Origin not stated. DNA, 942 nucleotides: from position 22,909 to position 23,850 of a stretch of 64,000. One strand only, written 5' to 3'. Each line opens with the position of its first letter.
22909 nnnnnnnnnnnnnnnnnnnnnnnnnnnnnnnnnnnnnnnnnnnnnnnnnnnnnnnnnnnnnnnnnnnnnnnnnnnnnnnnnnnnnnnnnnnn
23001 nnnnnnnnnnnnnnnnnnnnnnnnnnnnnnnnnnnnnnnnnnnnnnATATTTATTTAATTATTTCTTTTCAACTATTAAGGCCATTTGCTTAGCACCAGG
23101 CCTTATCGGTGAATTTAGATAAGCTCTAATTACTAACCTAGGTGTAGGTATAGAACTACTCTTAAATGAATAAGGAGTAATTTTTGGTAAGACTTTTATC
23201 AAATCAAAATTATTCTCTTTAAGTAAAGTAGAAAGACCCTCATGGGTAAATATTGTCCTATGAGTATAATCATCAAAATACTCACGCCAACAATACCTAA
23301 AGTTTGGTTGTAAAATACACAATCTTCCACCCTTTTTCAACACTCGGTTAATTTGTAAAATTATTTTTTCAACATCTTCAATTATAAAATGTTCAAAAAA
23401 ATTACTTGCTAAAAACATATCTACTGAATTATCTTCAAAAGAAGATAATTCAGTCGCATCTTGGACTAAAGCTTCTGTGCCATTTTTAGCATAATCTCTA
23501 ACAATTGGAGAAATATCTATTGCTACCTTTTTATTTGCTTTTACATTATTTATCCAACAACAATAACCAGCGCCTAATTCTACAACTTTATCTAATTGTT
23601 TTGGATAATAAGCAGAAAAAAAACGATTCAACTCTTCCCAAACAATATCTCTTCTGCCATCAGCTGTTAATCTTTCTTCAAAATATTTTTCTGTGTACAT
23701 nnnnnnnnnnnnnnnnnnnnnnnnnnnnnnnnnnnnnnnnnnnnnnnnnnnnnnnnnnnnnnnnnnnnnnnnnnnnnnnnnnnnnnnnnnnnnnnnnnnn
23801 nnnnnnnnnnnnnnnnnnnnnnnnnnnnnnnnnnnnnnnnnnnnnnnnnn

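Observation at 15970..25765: Iterated modules of Dpm1-like GT2 plus GT-C membrane transferase plus SAM methyltransferase: an extracytoplasmic, lipid-linked glycosylation system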

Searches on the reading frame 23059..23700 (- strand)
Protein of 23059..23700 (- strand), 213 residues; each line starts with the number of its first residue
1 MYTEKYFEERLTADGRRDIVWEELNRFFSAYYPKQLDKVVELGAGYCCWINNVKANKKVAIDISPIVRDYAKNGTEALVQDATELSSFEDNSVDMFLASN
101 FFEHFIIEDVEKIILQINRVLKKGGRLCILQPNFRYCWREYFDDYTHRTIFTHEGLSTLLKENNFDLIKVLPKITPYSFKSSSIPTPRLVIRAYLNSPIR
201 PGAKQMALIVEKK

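Call 5: search_protein_families(library=pfam, proteins=[window:23059-23700:-], max_evalue=0.01)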
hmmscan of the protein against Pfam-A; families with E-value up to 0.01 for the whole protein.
window:23059-23700:- (213 aa): 6 families
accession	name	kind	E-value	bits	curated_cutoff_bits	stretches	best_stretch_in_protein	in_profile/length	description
PF08241.18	Methyltransf_11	-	3.8e-14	53.5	21.2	1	41-129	2-95/95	Methyltransferase domain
PF13649.12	Methyltransf_25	-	2.4e-09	38.2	27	1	39-125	1-97/97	Methyltransferase domain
PF13489.12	Methyltransf_23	-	5.3e-09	36.5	27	1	23-169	12-163/164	Methyltransferase domain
PF08242.18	Methyltransf_12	-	4.9e-07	30.8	30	1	40-127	1-98/98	Methyltransferase domain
PF13847.12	Methyltransf_31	-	8.9e-06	25.9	27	1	59-133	32-113/145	Methyltransferase domain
PF01209.24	Ubie_methyltran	-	0.0037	17.1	20.1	1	68-131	93-153/233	ubiE/COQ5 methyltransferase family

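Call 6: search_protein_families(library=ncbifam, proteins=[window:23059-23700:-], max_evalue=0.01)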
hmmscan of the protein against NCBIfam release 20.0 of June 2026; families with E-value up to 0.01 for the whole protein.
window:23059-23700:- (213 aa): 9 families
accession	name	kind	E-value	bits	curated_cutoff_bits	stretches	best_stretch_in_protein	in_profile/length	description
NF045667.1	MTase_DVU1556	equivalog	7.1e-05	22.3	155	1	34-129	21-119/213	DVU_1556 family methyltransferase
TIGR01934.1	MenG_MenH_UbiE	subfamily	0.0001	21.7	158.35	1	35-133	39-145/223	ubiquinone/menaquinone biosynthesis methyltransferase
NF043040.1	corrin_prot_MT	hypoth_equivalog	0.00049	19.6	180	1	34-130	40-148/216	corrinoid protein-associated methyltransferase CpaM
NF038099.1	AsSugarArsM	exception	0.00053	19.3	400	1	80-132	123-174/321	arsenosugar biosynthesis arsenite methyltransferase ArsM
TIGR02072.1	BioC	equivalog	0.0014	18.5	184.95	1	28-180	27-186/244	malonyl-ACP O-methyltransferase BioC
NF001241.0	PRK00216.1-2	equivalog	0.0031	17.2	327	1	33-131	49-149/231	demethylmenaquinone methyltransferase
NF041537.1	ArsM_AhpD_UU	exception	0.0061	15.4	510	1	82-129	135-180/345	arsenite methyltransferase/AhpD domain selenoprotein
NF001244.0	PRK00216.1-5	equivalog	0.0062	15.8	216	1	49-131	66-155/236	bifunctional demethylmenaquinone methyltransferase/2-methoxy-6-polyprenyl-1,4-benzoquinol methylase UbiE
NF052510.1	methyltran_MpqE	exception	0.0098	15.3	335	0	77-148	101-172/234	methyl-plastoquinone biosynthesis methyltransferase MpqE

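Call 50: search_solved_structures(query=window:23059-23700:-, max_evalue=0.01)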
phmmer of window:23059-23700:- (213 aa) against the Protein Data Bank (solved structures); distinct sequences matched with E-value up to 0.01: 6.
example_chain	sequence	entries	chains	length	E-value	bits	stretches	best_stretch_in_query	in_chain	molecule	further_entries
2gs9_A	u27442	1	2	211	7.2e-05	25.7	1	37-129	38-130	Hypothetical protein TT1324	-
3i9f_A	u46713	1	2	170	8.7e-05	25.4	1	43-130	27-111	Putative type 11 methyltransferase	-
9rfr_A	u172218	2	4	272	0.00014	24.7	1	27-129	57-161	Ubiquinone biosynthesis O-methyltransferase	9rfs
3dli_A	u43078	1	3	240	0.00074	22.4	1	7-169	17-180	methyltransferase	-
1ve3_A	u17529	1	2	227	0.0013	21.6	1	32-130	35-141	hypothetical protein PH0226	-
3mgg_A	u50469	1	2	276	0.0055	19.5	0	32-138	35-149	Methyltransferase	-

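Call 62: find_homologous_proteins(query=window:23059-23700:-, max_evalue=1e-8)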
Query window:23059-23700:- (213 aa): 1893 proteins with E <= 1e-8 among 2036 candidates; the best 120 are listed.
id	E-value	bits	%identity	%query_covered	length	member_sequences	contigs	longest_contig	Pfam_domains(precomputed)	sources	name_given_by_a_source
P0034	1.2e-140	484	100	100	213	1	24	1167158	PF13847.13,PF13489.13,PF13649.13,PF08241.19,PF08242.19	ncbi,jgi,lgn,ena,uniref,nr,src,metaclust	ncbi:MAG: hypothetical protein A2725_01150 [Candidatus Magasanikbacteria bacterium RIFCSPHIGHO2_01_F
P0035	1.9e-123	428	99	89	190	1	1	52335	PF13847.13,PF13489.13,PF13649.13,PF08241.19,PF08242.19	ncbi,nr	ncbi:MAG: hypothetical protein A3F93_02770 [Candidatus Magasanikbacteria bacterium RIFCSPLOWO2_12_FU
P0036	2.6e-90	320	67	100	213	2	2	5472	PF13489.13,PF13649.13,PF08241.19,PF08242.19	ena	-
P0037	8.9e-84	298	61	100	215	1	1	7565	PF13489.13,PF13649.13,PF08241.19,PF08242.19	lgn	-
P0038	2.0e-73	264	55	100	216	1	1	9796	PF13847.13,PF13489.13,PF13649.13,PF20922.4,PF08241.19,PF08242.19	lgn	-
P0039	3.1e-64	234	49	100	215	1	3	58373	PF13489.13,PF13649.13,PF08241.19,PF08242.19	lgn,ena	-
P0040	8.7e-64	233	50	100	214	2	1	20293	PF13489.13,PF13649.13,PF08241.19,PF08242.19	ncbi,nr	ncbi:MAG: class I SAM-dependent methyltransferase [Candidatus Niyogibacteria bacterium]|nr:class I S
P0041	4.2e-63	231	50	100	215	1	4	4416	PF13489.13,PF13649.13,PF08241.19,PF08242.19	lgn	-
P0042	7.0e-56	207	48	96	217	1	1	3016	PF13489.13,PF13649.13,PF08241.19,PF08242.19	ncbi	-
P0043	7.2e-56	207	45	99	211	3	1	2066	PF13847.13,PF13489.13,PF13649.13,PF08241.19,PF08242.19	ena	-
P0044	1.1e-55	206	51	88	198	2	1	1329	PF13489.13,PF13649.13,PF20922.4,PF08241.19,PF08242.19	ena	-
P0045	2.1e-54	202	45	99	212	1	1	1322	PF13489.13,PF13649.13,PF08241.19,PF08242.19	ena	-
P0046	4.7e-54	201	44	100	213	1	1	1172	PF07021.19,PF13489.13,PF13649.13,PF08241.19,PF08242.19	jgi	-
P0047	1.1e-53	200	43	100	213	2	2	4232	PF07021.19,PF13489.13,PF13649.13,PF08241.19,PF08242.19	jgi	-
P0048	1.4e-53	200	46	97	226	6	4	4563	PF13489.13,PF13649.13,PF08241.19,PF08242.19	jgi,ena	jgi:SAM-dependent methyltransferase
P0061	5.8e-52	194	44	97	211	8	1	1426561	PF13489.13,PF13649.13,PF08241.19,PF08242.19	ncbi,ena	-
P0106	2.1e-50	189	45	97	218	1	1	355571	PF13489.13,PF13649.13,PF08241.19,PF08242.19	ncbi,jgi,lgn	ncbi:MAG: hypothetical protein QOH39_2594 [Verrucomicrobiota bacterium]|jgi:SAM-dependent methyltran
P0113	2.9e-50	189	44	98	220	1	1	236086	PF13847.13,PF13489.13,PF13649.13,PF08241.19,PF08242.19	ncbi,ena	-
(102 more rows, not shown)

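Call 63: find_encoding_contigs(protein=P0106, flank=5000, max_places=1)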
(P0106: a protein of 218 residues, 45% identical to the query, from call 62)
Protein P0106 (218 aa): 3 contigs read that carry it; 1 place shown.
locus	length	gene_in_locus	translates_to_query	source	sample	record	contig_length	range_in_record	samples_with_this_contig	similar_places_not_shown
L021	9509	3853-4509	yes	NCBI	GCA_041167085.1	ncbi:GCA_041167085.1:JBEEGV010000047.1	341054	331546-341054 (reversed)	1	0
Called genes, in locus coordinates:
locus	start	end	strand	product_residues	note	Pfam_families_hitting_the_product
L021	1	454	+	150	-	PF13489:Methyltransf_23 (weak)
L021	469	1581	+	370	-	PF01075:Glyco_transf_9 (weak)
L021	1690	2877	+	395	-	PF13524:Glyco_trans_1_2 (weak)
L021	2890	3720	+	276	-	PF05050:Methyltransf_21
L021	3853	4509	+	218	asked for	PF13489:Methyltransf_23, PF08241:Methyltransf_11, PF08242:Methyltransf_12 (weak), PF13649:Methyltransf_25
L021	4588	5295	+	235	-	PF00535:Glycos_transf_2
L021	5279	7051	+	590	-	-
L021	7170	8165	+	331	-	PF01073:3Beta_HSD, PF01370:Epimerase, PF02719:Polysacc_synt_2, PF04321:RmlD_sub_bind, PF13460:NAD_binding_10 (weak), PF16363:GDP_Man_Dehyd, PF07993:NAD_binding_4 (weak)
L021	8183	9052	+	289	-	PF00535:Glycos_transf_2, PF13641:Glyco_tranf_2_3, PF10111:Glyco_tranf_2_2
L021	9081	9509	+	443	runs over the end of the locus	-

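Call 64: find_encoding_contigs(protein=P0061, flank=5000, max_places=1)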
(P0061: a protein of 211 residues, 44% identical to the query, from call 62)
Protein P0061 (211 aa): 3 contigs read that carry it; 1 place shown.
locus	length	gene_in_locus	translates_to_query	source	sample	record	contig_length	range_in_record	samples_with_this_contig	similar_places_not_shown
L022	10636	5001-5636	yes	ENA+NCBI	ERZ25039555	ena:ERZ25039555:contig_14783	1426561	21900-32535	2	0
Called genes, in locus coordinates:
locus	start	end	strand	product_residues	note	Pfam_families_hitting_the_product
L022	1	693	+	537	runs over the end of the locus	-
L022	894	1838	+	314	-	PF00753:Lactamase_B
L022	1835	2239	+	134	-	PF19649:DUF6152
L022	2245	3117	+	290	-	-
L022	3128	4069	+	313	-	-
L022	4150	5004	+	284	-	PF01073:3Beta_HSD (weak), PF01370:Epimerase, PF02719:Polysacc_synt_2, PF04321:RmlD_sub_bind, PF16363:GDP_Man_Dehyd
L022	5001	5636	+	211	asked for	PF13489:Methyltransf_23, PF08241:Methyltransf_11 (weak), PF08242:Methyltransf_12 (weak), PF13649:Methyltransf_25 (weak)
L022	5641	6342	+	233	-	PF00535:Glycos_transf_2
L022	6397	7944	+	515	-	-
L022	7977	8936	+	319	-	PF00459:Inositol_P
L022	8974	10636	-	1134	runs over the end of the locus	PF02276:CytoC_RC, PF13098:Thioredoxin_2 (faint), PF03190:Thioredox_DsbH, PF13899:Thioredoxin_7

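Call 65: find_encoding_contigs(protein=P0113, flank=5000, max_places=1)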
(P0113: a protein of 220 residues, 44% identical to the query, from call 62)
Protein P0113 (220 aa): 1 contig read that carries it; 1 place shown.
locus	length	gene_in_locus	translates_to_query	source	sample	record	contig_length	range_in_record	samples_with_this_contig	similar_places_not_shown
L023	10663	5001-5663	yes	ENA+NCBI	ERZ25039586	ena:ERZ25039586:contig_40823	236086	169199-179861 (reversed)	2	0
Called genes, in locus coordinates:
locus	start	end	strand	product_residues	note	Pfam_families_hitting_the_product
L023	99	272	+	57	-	PF13620:CarboxypepD_reg, PF13715:CarbopepD_reg_2 (weak)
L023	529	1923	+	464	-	PF07732:Cu-oxidase_3, PF00394:Cu-oxidase, PF07731:Cu-oxidase_2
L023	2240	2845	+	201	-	PF04055:Radical_SAM (weak)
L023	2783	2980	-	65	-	-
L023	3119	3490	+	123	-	-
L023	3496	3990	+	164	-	PF02870:Methyltransf_1N, PF01035:DNA_binding_1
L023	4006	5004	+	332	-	PF01073:3Beta_HSD, PF01370:Epimerase, PF02719:Polysacc_synt_2, PF04321:RmlD_sub_bind, PF07993:NAD_binding_4 (faint), PF13460:NAD_binding_10, PF16363:GDP_Man_Dehyd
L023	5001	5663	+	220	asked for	PF13489:Methyltransf_23, PF13847:Methyltransf_31 (faint), PF08241:Methyltransf_11, PF08242:Methyltransf_12 (weak), PF13649:Methyltransf_25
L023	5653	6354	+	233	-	PF00535:Glycos_transf_2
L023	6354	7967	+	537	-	-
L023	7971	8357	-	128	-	PF03795:YCII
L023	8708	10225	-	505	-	PF13365:Trypsin_2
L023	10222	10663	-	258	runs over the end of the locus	-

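Call 71: find_related_loci(query=A3, collection=metagenome_contigs, flank=6000)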
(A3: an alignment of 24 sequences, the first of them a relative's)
Query A3 (213 aa) in metagenome_contigs; peptide patterns used: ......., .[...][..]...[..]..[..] (x = any residue, [..] = any of these).
600 stretches matched a pattern (row limit reached: there are more); 541 encode a relative of the query (tblastn E <= 1e-3); the best 80 are kept; 80 distinct loci.
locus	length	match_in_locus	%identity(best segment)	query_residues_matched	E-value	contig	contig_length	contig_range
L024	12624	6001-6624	45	6-213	5e-61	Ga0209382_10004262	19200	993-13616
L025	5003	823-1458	43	1-212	6e-61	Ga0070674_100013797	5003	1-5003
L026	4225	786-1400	47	4-209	5e-60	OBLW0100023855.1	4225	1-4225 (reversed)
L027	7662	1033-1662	45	3-212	2e-59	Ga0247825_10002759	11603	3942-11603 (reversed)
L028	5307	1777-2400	45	6-213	3e-59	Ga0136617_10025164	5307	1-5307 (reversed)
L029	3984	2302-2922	45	6-212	8e-59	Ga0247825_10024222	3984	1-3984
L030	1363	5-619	44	8-212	1e-61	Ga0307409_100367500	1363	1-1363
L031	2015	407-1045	42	1-213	2e-59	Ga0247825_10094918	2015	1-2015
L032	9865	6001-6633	46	1-213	2e-58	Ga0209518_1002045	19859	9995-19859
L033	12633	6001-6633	46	1-213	2e-58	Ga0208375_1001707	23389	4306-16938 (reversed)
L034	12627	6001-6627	46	3-212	9e-58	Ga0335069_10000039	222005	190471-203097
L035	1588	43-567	47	39-212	4e-59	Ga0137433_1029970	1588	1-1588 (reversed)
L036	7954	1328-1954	42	5-213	9e-57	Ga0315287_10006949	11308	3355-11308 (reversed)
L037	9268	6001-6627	42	5-213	9e-57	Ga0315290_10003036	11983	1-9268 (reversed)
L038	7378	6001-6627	42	3-212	2e-56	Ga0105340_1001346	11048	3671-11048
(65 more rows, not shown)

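Call 76: find_homologous_proteins(query=L023:6354-7967:+, max_evalue=1e-10)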
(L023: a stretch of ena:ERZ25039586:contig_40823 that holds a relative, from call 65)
Query L023:6354-7967:+ (537 aa): 826 proteins with E <= 1e-10 among 8000 candidates; the best 120 are listed.
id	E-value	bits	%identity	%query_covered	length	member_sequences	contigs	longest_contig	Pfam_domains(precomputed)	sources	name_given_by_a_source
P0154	0.0e+0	1215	100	100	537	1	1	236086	-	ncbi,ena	-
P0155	0.0e+0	1059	87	99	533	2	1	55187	-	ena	-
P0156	0.0e+0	1039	84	99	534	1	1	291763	-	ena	-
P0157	0.0e+0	1031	85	99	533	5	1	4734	-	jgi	jgi:hypothetical protein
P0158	9.1e-281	950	77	99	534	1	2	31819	-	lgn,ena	-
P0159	3.6e-275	932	77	99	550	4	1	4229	-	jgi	-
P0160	9.9e-271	917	75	99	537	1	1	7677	-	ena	-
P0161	8.0e-270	914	75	99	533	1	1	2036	-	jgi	jgi:hypothetical protein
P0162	1.2e-268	910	75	95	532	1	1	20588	-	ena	-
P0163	5.2e-268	908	74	99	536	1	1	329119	-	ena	-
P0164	1.9e-267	906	75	99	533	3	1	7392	-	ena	-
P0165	2.0e-267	906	73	95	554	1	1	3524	-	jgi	jgi:hypothetical protein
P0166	1.5e-260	884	74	99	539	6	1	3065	-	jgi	-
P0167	2.7e-260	883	73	99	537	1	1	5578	-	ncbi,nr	ncbi:MAG TPA: hypothetical protein VJ865_14535 [Gemmatimonadaceae bacterium]|nr:hypothetical protein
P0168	1.3e-259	881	75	96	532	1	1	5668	-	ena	-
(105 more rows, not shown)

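Call 84: predict_structure(alignment_id=A4)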
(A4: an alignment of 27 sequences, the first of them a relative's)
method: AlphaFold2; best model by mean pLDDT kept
length: 537 residues; sequences in the alignment: 27
mean_pLDDT: 84.1   pTM: 0.86
mean pLDDT of the five models: 84.1, 83.8, 80.7, 79.9, 79.8
residues with pLDDT >= 90: 263; 70-90: 178; 50-70: 83; < 50: 13
segments of 3 or more residues with pLDDT < 50: 53-55, 57-60, 534-537
pLDDT, mean of each block of 10 residues (from residue 1): 93 96 75 59 60 49 63 70 74 93 97 95 95 71 81 98 96 95 86 95 91 96 90 66 73 89 87 92 89 69 90 87 71 93 94 91 96 94 87 89 94 77 70 85 84 75 93 93 89 91 92 87 82 46
secondary structure, 60 per line:
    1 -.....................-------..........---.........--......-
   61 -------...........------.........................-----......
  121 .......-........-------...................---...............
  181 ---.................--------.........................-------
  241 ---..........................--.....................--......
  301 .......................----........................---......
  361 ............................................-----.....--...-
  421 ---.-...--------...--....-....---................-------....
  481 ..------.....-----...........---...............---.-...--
elements in order: H2-22 H30-39 H43-51 H54-59 H68-78 H85-109 H115-127 H129-136 H144-162 H166-180 H184-200 H209-233 H244-269 H272-292 H295-323 H328-351 H355-404 E410-414 E442-445 H454-469 E477-482 E489-493 H499-509 H513-527

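Call 86: search_dna_similar(query=P0113, collection=plasmids, mode=protein, max_evalue=1e-15, max_rows=15)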
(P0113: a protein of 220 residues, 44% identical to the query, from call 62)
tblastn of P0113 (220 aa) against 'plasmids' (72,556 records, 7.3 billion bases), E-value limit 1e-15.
Records with a match: 7; places in all: 7; records where one place covers at least 80% of the query: 7.
Best place of each record, by identity: <60% 7.
By first word of the organism name: Sphingobium 3; Polymorphobacter 2; Burkholderia 1; Rhizobium 1.
By predicted mobility (MOB-suite, as given by PLSDB): non-mobilizable 7.
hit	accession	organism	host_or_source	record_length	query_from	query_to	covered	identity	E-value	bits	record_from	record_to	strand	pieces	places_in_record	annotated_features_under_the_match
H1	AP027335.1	Sphingobium sp. TomTYG71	-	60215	3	212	95%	43.1%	6e-47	172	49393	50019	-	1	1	hypothetical protein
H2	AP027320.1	Sphingobium sp. TomTYG42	-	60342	3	212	95%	43.1%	6e-47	172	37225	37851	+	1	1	hypothetical protein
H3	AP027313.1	Sphingobium sp. TomMM7A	-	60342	3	212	95%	43.1%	6e-47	172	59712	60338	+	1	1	none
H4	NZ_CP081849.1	Polymorphobacter megasporae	Megaspora,lichen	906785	2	209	95%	42.6%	9e-51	183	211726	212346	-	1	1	class I SAM-dependent methyltransferase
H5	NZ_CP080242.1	Polymorphobacter sp. PAMC 29334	Megaspora,lichen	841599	2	209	95%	40.2%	1e-44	165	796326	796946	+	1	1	class I SAM-dependent methyltransferase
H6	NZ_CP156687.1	Burkholderia stagnalis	Bacterial cells,soils collected in ...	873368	14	220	94%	32.7%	2e-20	96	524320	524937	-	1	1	class I SAM-dependent methyltransferase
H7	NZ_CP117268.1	Rhizobium rhododendri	Rhododendron sp.,pure bacterial ...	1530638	14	210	90%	30.8%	1e-22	102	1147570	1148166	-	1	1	record has no annotation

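Call 88: get_annotated_region(hit=H4, flank=5000)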
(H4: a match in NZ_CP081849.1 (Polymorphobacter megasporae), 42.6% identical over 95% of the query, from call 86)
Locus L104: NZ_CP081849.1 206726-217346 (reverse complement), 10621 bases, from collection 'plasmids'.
description: Polymorphobacter megasporae strain PAMC 29362 plasmid p29362-2, complete sequence
organism: Polymorphobacter megasporae (NCBI taxid 2835787)
taxonomy: Bacteria; Pseudomonadota; Alphaproteobacteria; Sphingomonadales; Sphingosinicellaceae; Polymorphobacter; Polymorphobacter megasporae
host: -; source: Megaspora,lichen; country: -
typing (MOB-suite, as given by PLSDB): non-mobilizable
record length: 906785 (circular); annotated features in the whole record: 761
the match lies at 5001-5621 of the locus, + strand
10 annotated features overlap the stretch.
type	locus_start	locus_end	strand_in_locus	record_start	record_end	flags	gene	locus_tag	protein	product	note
CDS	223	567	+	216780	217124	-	-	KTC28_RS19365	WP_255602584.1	IS66 family transposase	-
CDS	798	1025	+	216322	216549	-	-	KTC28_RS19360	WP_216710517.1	transposase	-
CDS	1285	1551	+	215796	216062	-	-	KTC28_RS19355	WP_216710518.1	hypothetical protein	-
CDS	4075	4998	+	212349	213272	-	-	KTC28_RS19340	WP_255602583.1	glycosyltransferase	-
CDS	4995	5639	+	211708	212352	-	-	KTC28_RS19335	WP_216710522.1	class I SAM-dependent methyltransferase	-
CDS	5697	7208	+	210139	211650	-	-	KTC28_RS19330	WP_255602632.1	glycosyltransferase family 39 protein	-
CDS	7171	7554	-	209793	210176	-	-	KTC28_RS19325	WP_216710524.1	GtrA family protein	-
CDS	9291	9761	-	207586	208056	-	-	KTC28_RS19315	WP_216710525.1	Tn3 family transposase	GO:0006313 - DNA transposition [Evidence IEA]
CDS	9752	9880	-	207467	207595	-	-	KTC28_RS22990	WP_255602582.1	hypothetical protein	-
CDS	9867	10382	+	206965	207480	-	-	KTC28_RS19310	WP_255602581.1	diguanylate cyclase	GO:0009966 - regulation of signal transduction [Evidence IEA]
